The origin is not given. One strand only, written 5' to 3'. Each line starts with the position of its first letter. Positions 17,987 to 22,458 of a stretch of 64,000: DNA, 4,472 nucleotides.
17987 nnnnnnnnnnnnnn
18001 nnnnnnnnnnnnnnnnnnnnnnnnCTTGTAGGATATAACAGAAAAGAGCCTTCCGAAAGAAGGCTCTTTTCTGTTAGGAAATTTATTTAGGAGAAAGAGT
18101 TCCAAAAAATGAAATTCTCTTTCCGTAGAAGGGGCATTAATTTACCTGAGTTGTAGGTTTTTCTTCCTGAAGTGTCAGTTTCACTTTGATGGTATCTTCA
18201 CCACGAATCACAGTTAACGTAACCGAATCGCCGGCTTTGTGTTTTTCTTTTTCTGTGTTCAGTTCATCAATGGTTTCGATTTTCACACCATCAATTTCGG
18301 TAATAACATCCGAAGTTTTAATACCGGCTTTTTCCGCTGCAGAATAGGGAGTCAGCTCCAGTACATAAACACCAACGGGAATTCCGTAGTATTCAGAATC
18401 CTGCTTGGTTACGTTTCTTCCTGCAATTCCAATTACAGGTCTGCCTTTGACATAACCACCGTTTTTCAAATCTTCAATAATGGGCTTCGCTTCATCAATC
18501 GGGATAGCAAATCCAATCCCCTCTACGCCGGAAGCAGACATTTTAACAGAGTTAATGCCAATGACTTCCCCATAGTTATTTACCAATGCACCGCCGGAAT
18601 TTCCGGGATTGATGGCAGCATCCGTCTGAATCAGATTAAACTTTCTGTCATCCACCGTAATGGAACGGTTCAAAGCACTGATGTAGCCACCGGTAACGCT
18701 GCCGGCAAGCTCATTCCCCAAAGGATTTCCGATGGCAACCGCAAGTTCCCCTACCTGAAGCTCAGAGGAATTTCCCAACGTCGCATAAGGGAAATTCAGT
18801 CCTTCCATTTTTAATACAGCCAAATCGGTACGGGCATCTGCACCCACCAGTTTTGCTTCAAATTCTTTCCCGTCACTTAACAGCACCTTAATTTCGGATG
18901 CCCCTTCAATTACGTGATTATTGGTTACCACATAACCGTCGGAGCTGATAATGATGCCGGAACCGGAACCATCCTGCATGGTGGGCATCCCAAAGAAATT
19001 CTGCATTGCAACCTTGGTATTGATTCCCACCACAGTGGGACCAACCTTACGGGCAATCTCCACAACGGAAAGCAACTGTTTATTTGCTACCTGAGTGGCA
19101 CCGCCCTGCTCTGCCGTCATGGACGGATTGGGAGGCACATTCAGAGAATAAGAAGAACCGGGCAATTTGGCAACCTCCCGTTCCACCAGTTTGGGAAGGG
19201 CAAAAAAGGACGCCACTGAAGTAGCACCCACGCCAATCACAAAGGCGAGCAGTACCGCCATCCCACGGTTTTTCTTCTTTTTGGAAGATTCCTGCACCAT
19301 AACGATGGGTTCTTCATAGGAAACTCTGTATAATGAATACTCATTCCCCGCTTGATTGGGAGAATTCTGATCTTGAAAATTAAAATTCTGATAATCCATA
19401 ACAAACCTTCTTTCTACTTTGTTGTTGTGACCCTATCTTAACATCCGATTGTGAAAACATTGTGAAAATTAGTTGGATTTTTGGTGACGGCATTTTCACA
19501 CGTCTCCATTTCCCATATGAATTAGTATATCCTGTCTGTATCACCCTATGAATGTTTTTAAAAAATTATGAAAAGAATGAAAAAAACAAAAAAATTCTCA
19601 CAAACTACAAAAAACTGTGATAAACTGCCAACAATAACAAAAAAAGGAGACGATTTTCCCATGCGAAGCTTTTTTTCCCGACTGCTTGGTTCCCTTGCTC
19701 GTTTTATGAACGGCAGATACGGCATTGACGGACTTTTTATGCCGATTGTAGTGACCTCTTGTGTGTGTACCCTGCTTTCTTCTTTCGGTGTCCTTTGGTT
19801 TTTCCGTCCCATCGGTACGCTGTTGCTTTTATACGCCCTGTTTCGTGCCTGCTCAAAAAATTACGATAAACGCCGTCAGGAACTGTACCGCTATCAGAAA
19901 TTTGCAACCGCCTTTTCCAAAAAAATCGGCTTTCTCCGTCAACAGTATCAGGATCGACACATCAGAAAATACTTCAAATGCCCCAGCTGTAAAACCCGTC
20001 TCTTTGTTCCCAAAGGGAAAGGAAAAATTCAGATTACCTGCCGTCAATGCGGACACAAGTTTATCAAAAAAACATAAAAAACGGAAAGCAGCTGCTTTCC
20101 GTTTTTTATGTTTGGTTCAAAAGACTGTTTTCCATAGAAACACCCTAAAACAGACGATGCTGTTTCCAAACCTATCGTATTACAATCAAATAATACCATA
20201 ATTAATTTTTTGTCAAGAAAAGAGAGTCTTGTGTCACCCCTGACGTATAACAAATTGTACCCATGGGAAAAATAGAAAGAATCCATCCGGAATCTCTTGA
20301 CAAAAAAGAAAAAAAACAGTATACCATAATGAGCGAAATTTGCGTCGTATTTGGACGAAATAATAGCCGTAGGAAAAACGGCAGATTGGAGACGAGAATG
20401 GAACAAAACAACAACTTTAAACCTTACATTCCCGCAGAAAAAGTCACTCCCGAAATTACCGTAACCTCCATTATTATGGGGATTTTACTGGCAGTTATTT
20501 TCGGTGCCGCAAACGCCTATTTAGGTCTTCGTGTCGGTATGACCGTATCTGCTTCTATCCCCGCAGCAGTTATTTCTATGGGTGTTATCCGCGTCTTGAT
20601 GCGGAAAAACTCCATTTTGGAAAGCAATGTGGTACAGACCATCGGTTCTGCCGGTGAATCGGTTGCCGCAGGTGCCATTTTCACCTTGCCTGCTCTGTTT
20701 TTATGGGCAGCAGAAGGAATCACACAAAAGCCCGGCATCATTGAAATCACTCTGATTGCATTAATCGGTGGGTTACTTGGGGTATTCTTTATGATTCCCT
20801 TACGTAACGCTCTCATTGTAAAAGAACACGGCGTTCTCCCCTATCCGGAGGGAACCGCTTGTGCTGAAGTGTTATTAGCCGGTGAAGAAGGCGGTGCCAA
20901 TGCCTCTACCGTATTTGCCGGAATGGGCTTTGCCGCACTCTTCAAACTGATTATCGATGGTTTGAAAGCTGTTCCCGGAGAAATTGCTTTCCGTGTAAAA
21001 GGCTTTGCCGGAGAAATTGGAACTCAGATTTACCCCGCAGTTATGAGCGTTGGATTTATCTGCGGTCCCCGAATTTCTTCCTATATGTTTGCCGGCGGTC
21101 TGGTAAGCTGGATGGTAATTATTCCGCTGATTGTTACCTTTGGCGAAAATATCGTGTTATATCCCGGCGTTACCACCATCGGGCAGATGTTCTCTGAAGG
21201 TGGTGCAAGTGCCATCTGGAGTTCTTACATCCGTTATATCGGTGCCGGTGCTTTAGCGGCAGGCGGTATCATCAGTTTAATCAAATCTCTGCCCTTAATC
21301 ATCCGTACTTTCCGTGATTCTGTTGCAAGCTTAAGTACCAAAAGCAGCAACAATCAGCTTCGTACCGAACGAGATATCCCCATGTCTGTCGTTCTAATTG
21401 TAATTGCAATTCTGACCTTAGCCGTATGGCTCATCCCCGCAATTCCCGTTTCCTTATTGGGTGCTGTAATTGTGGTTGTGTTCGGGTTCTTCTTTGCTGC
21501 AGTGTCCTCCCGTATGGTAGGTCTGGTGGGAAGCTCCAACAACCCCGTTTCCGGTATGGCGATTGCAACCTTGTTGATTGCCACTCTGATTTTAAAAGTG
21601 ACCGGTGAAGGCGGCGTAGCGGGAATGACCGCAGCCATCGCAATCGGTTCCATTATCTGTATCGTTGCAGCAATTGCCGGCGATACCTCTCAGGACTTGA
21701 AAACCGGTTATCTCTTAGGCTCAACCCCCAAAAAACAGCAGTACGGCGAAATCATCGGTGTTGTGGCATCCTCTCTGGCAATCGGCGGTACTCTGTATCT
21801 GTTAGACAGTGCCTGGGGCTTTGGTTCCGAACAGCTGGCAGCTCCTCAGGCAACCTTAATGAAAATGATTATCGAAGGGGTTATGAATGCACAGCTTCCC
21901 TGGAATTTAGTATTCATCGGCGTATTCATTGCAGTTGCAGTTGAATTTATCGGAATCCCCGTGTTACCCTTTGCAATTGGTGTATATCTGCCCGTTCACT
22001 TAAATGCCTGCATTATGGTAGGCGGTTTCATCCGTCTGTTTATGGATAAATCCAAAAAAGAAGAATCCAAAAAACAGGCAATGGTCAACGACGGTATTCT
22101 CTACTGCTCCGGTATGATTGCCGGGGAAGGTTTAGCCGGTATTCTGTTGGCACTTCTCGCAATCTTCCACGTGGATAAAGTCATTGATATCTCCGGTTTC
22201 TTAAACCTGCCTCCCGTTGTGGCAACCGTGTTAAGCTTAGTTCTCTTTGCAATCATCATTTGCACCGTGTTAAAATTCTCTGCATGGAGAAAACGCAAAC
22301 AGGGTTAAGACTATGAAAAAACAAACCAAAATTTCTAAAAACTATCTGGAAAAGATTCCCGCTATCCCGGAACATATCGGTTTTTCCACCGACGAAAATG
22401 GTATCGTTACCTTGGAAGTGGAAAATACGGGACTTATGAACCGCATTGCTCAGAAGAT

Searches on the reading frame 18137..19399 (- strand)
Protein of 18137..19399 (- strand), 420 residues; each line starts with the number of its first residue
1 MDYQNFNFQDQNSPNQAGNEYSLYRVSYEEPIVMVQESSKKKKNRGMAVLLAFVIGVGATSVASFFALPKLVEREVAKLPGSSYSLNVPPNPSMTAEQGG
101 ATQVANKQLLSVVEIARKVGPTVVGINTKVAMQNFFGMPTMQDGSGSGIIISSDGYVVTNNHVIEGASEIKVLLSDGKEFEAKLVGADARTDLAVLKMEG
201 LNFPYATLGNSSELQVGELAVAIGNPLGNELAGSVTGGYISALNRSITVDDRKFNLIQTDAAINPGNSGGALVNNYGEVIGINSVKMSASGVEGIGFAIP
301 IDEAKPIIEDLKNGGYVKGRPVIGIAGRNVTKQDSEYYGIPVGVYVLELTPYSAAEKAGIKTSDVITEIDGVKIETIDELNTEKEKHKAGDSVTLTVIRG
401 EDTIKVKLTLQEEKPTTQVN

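Call 74: search_protein_families(library=pfam, proteins=[window:18137-19399:-], max_evalue=0.00001)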
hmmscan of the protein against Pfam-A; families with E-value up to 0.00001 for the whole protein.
window:18137-19399:- (420 aa): 5 families
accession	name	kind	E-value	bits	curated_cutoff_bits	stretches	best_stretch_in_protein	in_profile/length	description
PF13365.12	Trypsin_2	-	4.1e-37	128.5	27.6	1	146-282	1-144/144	Trypsin-like peptidase domain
PF00089.32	Trypsin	-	1.4e-18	68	20.6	1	142-308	19-220/220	Trypsin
PF13180.12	PDZ_2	-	1.8e-15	57.4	27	1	321-410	1-80/80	PDZ domain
PF00595.29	PDZ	-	2.6e-09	37.8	23.2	1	326-397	15-80/81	PDZ domain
PF17820.7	PDZ_6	-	7.3e-06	26.1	27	0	350-399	6-54/54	PDZ domain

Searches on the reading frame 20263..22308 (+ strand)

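Call 72: search_protein_families(library=pfam, proteins=[window:20263-22308:+], max_evalue=0.00001)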
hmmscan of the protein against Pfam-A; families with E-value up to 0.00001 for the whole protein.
window:20263-22308:+ (681 aa): 1 family
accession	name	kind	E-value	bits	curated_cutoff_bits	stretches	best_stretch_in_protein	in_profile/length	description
PF03169.20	OPT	-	9.7e-98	328.8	25.8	1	64-632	1-622/623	OPT oligopeptide transporter protein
